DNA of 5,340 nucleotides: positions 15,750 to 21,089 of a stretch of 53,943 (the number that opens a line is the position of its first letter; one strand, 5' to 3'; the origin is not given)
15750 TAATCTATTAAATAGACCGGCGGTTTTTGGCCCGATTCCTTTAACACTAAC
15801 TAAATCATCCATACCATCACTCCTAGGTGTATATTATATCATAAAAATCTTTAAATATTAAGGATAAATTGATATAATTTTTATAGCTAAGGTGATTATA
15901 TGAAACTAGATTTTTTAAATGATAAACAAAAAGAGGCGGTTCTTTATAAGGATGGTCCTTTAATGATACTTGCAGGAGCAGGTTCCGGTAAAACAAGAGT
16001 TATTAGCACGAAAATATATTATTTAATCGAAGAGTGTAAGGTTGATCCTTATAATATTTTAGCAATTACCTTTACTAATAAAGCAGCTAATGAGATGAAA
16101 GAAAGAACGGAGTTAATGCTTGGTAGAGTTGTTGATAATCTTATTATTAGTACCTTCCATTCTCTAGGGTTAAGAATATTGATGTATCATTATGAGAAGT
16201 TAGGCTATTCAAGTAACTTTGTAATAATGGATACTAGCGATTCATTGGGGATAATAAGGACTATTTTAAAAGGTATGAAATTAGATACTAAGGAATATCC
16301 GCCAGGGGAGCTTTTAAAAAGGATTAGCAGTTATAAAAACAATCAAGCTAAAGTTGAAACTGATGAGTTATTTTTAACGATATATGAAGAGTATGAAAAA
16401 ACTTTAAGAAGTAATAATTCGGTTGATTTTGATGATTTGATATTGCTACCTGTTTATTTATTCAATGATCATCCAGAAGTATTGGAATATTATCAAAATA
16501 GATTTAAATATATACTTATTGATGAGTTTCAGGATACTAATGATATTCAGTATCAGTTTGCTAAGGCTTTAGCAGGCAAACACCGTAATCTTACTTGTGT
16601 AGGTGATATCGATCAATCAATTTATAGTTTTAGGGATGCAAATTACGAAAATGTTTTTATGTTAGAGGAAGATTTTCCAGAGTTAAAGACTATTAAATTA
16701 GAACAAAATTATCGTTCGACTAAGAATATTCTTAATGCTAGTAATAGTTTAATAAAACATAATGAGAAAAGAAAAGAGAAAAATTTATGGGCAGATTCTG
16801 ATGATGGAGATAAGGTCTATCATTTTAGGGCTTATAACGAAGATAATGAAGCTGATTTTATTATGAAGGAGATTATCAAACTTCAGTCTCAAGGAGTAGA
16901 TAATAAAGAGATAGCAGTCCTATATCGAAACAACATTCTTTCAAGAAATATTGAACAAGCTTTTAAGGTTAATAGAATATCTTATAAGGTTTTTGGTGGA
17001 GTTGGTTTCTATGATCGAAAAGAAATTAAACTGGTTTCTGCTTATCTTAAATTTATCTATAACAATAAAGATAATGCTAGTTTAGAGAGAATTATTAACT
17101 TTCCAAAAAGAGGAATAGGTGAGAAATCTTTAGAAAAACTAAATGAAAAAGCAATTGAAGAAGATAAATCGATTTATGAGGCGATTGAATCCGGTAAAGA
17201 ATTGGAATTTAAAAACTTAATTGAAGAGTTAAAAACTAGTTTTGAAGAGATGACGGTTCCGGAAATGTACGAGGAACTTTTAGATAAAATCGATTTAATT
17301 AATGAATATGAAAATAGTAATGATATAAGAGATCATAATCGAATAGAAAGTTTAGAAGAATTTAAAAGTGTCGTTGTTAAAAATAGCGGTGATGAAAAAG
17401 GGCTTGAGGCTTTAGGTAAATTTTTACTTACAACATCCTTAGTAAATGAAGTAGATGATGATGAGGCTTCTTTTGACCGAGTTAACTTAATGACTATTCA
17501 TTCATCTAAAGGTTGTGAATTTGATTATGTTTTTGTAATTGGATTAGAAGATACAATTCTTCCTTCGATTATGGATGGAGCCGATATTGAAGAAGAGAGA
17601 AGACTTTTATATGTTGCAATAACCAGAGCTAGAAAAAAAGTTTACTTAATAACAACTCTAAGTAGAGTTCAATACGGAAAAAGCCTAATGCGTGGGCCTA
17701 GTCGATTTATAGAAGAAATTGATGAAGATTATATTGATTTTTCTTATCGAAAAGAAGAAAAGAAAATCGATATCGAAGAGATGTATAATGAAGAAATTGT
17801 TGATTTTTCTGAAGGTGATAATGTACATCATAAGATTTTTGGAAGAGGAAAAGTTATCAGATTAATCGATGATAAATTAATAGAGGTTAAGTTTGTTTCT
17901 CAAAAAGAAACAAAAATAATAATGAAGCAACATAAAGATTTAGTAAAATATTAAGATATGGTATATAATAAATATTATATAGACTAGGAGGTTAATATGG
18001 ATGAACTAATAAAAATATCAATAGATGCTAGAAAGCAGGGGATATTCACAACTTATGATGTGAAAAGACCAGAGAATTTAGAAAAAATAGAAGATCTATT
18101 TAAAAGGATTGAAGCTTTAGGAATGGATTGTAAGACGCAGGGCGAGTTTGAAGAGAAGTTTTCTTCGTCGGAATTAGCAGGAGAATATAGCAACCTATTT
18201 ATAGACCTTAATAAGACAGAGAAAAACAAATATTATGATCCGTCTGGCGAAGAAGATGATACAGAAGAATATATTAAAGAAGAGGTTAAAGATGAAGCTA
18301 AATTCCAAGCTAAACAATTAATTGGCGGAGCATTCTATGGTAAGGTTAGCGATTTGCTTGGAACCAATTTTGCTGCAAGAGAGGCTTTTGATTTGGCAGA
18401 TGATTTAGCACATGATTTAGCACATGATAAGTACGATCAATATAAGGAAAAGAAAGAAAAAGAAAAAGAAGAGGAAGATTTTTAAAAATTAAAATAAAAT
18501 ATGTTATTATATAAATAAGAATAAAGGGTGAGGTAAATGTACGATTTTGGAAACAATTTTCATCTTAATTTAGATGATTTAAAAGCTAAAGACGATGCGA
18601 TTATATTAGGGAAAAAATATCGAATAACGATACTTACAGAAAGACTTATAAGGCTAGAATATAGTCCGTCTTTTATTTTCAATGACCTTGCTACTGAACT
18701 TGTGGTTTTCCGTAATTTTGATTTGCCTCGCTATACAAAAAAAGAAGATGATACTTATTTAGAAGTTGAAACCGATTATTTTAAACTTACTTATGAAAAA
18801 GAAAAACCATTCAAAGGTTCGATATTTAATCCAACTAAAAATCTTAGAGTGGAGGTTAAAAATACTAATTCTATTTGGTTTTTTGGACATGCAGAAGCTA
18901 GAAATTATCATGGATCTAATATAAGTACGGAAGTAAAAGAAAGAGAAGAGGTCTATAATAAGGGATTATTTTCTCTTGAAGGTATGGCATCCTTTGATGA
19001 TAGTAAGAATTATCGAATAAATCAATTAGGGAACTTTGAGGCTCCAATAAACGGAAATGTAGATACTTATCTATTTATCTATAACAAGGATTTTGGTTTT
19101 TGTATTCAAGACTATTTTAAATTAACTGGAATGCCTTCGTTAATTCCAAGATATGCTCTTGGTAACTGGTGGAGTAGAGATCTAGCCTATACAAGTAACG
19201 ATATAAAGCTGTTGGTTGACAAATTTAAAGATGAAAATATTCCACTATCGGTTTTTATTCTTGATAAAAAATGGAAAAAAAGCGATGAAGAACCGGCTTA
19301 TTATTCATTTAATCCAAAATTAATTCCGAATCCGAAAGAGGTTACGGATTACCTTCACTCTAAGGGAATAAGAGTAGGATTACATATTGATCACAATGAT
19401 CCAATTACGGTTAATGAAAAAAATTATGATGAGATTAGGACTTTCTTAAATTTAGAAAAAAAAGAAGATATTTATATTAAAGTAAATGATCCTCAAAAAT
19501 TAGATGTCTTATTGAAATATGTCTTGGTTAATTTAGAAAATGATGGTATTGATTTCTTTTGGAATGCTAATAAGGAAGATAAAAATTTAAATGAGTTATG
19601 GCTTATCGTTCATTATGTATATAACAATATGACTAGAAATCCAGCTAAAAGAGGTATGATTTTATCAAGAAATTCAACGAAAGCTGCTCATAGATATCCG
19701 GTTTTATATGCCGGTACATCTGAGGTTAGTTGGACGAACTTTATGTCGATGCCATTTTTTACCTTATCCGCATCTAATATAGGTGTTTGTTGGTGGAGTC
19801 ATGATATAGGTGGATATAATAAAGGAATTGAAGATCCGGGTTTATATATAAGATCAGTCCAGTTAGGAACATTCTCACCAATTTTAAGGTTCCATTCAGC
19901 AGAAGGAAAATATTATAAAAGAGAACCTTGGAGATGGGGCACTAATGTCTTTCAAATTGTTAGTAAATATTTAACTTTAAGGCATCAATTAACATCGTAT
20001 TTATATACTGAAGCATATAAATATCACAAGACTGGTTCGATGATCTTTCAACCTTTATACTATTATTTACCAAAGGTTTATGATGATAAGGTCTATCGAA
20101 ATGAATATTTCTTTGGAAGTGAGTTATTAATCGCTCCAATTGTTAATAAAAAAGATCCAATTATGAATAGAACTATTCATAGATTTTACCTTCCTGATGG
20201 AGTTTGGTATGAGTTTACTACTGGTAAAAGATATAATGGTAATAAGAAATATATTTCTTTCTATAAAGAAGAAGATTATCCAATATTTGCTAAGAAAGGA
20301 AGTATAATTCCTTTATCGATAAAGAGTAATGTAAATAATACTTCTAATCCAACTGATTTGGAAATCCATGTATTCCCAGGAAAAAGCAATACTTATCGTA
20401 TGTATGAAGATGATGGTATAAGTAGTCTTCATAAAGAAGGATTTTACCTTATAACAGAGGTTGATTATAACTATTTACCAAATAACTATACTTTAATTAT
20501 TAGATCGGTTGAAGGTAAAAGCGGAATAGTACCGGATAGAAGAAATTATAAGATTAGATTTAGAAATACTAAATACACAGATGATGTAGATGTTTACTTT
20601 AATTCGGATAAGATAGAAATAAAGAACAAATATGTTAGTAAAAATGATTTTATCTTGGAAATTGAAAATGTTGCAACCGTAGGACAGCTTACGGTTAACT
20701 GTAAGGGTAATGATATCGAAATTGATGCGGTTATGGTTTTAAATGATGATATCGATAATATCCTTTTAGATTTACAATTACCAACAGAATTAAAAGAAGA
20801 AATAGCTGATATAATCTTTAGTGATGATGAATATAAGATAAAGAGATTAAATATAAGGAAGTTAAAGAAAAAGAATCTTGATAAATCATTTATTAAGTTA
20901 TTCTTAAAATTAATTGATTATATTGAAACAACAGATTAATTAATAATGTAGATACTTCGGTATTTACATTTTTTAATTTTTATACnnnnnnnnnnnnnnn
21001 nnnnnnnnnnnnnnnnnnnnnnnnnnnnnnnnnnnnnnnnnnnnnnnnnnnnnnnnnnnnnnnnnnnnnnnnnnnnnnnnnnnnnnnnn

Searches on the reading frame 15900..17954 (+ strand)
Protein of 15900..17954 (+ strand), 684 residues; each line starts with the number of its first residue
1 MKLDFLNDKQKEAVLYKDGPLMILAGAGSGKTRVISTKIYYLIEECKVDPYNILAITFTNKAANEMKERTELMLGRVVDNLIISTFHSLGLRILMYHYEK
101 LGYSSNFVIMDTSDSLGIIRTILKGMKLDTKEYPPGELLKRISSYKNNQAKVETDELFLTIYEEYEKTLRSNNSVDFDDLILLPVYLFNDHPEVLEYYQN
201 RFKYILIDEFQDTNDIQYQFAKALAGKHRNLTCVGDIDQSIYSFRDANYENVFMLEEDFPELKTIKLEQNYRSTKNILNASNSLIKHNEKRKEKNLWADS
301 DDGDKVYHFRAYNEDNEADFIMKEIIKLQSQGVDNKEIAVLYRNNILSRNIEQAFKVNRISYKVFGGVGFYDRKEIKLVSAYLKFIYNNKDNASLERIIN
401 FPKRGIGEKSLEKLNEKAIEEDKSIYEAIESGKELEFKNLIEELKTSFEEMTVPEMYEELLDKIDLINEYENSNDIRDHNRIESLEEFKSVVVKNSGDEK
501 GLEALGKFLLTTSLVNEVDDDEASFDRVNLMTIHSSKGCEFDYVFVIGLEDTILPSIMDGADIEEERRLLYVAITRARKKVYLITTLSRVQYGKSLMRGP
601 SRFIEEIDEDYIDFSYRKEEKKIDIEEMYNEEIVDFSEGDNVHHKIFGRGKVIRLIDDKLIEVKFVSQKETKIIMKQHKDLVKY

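Call 64: search_protein_families(library=pfam, proteins=[window:15900-17954:+], max_evalue=0.00001)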
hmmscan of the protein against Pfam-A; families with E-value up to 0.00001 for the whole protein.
window:15900-17954:+ (684 aa): 5 families
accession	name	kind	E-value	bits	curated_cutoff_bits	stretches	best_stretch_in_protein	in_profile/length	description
PF00580.27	UvrD-helicase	-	1.5e-85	287.7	23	1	6-260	1-271/271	UvrD/REP helicase N-terminal domain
PF13361.12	UvrD_C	-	2.2e-73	248.1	25.6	1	265-586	1-348/350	UvrD-like helicase C-terminal domain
PF13245.12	AAA_19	-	4.6e-25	88.8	25.1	1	10-245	1-134/134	AAA domain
PF13538.12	UvrD_C_2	-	5.9e-13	48.9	27.4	1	530-584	4-52/52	UvrD-like helicase C-terminal domain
PF01443.25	Viral_helicase1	-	2.2e-07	31.4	21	0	490-585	141-228/228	Viral superfamily 1 RNA helicase core domain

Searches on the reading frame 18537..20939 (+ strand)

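Call 64: search_protein_families(library=pfam, proteins=[window:18537-20939:+], max_evalue=0.00001)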
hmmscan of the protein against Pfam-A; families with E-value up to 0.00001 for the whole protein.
window:18537-20939:+ (800 aa): 3 families
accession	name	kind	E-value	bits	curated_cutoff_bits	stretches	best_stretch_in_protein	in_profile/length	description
PF01055.32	Glyco_hydro_31_2nd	-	1.4e-45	156.5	23.5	1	200-491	1-327/328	Glycosyl hydrolases family 31 TIM-barrel domain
PF21365.3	Glyco_hydro_31_3rd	-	1.6e-17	64.2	24.4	1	500-591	1-87/87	Glycosyl hydrolase family 31 C-terminal domain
PF17137.9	DUF5110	-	6.8e-11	42.5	27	1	608-677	2-70/71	Domain of unknown function (DUF5110)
